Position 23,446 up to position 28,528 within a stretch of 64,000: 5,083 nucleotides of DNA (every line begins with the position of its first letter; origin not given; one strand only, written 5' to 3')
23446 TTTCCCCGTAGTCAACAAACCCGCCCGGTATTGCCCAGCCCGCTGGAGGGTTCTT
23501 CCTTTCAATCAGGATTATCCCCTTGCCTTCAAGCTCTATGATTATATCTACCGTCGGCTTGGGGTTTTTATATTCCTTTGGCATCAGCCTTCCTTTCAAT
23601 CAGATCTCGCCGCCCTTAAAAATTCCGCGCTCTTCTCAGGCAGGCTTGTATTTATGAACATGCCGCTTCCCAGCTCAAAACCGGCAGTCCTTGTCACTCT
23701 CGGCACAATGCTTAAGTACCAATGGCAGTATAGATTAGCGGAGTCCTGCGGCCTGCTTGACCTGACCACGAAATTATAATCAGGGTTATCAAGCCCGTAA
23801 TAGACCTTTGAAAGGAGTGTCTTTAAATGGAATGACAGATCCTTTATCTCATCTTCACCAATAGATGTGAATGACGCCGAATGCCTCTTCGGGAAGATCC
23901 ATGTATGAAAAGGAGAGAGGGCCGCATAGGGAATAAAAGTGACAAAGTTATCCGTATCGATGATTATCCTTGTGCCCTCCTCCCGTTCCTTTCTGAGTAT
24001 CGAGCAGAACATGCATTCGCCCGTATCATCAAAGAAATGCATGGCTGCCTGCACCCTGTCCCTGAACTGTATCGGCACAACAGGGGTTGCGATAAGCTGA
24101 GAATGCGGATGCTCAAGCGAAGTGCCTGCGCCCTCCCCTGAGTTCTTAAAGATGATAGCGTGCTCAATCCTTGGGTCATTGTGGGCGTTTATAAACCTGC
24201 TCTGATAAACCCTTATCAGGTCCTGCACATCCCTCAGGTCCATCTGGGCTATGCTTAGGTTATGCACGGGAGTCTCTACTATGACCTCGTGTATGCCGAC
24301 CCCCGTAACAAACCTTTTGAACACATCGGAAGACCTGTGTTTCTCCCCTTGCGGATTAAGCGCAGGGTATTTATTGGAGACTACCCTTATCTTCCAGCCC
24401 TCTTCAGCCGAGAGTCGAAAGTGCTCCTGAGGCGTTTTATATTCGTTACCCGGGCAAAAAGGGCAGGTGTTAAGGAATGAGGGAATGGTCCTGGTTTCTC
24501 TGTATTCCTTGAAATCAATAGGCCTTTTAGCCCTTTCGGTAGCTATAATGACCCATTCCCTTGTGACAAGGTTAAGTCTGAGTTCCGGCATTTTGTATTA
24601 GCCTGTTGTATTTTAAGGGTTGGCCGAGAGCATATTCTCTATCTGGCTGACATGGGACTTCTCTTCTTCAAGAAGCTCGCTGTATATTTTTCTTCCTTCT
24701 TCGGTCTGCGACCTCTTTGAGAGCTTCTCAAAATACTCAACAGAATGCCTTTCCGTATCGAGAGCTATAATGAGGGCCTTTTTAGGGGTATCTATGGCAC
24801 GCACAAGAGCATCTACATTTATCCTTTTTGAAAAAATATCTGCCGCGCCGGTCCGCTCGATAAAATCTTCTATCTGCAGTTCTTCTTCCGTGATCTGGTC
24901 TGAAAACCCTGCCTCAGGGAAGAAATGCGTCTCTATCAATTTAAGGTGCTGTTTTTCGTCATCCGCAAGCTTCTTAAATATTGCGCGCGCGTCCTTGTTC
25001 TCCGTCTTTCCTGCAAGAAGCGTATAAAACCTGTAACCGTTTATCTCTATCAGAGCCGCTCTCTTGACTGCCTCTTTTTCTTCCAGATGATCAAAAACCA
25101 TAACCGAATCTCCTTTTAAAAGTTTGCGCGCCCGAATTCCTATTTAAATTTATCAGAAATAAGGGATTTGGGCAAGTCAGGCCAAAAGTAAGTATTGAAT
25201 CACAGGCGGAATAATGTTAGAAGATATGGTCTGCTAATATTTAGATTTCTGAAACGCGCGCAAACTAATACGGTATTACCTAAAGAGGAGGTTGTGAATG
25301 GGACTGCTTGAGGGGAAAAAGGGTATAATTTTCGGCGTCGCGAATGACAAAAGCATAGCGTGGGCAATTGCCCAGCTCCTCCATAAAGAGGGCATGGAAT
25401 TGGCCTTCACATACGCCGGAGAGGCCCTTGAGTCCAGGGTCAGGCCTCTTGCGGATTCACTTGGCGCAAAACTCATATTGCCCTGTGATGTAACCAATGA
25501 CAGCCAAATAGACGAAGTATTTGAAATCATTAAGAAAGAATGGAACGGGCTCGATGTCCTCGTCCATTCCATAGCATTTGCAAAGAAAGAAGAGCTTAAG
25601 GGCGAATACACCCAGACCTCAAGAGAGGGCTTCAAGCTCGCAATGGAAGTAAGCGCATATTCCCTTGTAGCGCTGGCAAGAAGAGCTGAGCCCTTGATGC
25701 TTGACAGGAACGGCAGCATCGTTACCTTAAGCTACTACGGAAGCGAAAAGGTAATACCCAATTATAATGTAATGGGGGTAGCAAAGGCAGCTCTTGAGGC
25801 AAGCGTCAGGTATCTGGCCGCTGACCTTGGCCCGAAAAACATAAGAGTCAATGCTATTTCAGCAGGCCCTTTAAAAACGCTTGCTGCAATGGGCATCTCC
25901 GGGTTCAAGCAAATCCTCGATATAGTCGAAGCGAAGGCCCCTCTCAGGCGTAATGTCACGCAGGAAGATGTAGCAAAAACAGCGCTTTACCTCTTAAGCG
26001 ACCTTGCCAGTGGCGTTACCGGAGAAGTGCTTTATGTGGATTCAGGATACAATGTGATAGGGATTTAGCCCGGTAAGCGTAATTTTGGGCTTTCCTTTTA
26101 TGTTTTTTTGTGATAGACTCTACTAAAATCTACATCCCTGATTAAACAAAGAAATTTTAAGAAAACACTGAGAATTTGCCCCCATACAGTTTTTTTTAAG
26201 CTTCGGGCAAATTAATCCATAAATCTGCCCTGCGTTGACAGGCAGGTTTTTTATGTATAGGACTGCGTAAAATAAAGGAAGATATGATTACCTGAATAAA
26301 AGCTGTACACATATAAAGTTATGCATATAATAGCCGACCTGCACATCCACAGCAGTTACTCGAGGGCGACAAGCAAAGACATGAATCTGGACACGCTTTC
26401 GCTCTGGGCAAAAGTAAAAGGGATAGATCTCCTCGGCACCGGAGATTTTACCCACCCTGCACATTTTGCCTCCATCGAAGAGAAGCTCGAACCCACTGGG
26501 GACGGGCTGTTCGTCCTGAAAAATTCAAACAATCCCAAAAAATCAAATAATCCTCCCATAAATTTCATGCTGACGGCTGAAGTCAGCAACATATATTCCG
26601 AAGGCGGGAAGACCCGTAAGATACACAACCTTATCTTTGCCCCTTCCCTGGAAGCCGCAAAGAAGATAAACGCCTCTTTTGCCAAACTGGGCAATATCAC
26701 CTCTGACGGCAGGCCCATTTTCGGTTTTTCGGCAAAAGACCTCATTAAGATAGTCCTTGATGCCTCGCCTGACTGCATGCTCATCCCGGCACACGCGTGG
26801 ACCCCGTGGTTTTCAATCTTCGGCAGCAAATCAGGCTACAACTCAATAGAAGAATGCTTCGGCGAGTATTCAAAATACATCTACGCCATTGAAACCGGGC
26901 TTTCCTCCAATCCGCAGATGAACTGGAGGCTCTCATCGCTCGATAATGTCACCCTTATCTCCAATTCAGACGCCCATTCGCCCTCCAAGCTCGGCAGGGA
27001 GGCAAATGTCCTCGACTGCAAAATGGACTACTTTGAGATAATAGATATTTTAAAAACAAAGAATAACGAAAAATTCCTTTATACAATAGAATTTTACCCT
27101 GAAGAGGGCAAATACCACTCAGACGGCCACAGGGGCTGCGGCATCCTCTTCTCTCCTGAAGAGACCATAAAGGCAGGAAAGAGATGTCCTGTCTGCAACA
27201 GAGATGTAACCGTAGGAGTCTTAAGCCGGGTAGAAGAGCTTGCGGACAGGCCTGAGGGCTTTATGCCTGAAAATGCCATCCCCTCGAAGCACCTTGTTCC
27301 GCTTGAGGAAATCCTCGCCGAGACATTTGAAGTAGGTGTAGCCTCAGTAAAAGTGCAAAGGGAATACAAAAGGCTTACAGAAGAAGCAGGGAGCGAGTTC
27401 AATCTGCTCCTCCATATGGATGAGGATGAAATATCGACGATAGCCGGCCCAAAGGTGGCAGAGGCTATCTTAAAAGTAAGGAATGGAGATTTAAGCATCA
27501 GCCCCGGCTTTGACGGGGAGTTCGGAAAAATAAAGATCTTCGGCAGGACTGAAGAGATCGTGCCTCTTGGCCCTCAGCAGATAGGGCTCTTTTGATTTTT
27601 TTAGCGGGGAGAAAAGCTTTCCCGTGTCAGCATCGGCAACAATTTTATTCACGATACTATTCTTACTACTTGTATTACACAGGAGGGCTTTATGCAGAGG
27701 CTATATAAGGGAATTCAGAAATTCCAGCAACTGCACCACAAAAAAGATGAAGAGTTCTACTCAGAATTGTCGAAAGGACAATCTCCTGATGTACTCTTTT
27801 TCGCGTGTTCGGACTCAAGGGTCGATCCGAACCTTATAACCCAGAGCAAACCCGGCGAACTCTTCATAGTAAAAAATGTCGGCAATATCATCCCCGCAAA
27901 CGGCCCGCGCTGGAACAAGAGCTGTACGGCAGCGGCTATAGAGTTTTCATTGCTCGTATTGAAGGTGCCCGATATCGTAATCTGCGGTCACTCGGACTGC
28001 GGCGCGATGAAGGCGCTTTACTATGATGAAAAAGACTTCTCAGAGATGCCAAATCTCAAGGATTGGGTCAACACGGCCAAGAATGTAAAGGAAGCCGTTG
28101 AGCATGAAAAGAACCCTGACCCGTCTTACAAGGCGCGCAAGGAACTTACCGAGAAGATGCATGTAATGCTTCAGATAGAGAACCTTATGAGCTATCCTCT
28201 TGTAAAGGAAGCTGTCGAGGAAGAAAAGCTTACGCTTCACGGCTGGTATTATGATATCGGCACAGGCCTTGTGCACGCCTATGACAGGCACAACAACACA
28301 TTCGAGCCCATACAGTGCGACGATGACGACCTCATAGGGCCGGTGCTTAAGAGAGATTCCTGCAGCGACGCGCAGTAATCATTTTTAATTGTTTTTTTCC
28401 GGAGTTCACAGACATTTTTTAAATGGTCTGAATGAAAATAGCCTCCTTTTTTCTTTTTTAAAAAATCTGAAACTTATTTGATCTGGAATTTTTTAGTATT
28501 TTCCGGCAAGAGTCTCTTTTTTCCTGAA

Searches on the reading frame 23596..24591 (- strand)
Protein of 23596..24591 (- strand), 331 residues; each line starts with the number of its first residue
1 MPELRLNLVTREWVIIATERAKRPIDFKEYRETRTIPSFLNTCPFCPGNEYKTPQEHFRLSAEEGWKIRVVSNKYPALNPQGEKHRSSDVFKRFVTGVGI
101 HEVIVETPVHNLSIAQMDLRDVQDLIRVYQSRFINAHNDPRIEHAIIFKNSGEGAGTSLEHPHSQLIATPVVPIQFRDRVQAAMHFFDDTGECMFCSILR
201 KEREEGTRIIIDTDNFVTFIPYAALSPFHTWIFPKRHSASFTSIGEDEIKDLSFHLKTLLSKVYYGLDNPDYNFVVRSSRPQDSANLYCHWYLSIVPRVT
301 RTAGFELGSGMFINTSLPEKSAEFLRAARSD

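Call 30: search_protein_families(library=pfam, proteins=[window:23596-24591:-], max_evalue=0.0001)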
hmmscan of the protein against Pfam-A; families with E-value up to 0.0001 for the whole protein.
window:23596-24591:- (331 aa): 4 families
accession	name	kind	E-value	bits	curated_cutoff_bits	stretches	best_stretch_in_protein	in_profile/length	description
PF01087.27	GalP_UDP_transf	-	2.3e-18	67.7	22.1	1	3-173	13-184/184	Galactose-1-phosphate uridyl transferase, N-terminal domain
PF16268.10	DUF4921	-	3e-08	33.5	28.5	0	138-320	217-388/425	Domain of unknown function (DUF4921)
PF02744.22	GalP_UDP_tr_C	-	2.8e-07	30.8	29.2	1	184-262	6-84/165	Galactose-1-phosphate uridyl transferase, C-terminal domain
PF16285.10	DUF4931_N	-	1.3e-06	29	24.1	1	102-168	54-120/124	Domain of unknown function (DUF4931) N-terminal domain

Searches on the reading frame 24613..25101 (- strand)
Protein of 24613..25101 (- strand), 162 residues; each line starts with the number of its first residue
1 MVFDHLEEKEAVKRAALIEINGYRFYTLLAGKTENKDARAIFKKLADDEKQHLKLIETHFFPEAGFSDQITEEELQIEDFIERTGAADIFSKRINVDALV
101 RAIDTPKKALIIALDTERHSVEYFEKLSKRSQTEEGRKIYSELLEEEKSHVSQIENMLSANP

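Call 30: search_protein_families(library=pfam, proteins=[window:24613-25101:-], max_evalue=0.0001)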
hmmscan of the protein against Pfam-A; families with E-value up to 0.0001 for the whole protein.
window:24613-25101:- (162 aa): 1 family
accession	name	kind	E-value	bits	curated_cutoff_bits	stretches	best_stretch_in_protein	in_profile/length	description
PF02915.23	Rubrerythrin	-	3.4e-09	37.6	22.8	1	10-154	1-133/137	Rubrerythrin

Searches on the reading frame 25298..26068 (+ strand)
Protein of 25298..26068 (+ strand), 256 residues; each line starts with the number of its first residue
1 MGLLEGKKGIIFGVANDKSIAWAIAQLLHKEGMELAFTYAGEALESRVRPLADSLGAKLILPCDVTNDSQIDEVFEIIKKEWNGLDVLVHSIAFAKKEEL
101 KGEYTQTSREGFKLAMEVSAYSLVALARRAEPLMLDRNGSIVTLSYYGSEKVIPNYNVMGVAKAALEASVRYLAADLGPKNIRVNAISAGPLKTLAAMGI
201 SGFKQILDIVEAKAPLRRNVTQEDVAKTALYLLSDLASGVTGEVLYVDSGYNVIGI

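Call 30: search_protein_families(library=pfam, proteins=[window:25298-26068:+], max_evalue=0.0001)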
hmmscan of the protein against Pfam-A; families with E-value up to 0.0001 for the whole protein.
window:25298-26068:+ (256 aa): 3 families
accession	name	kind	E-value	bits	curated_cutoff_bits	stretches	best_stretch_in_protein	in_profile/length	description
PF13561.12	adh_short_C2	-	4.9e-97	324.6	27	1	13-252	1-236/236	Enoyl-(Acyl carrier protein) reductase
PF00106.31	adh_short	-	3e-22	79.5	26.6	1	17-198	9-188/195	short chain dehydrogenase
PF23441.1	SDR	-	1.3e-05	25.1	27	1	112-251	115-255/258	SDR-like rossmann domain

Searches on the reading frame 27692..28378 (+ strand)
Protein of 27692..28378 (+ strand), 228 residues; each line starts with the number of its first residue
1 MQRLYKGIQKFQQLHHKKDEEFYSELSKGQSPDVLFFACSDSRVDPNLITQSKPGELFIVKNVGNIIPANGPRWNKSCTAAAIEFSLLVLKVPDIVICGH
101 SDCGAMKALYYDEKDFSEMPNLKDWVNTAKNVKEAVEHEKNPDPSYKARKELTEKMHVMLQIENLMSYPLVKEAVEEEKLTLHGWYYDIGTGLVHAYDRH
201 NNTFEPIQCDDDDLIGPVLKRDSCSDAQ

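Call 30: search_protein_families(library=pfam, proteins=[window:27692-28378:+], max_evalue=0.0001)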
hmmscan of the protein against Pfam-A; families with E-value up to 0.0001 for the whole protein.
window:27692-28378:+ (228 aa): 1 family
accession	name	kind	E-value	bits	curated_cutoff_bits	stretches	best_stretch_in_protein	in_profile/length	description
PF00484.24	Pro_CA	-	6.1e-50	169.9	25.7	1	35-194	2-156/156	Carbonic anhydrase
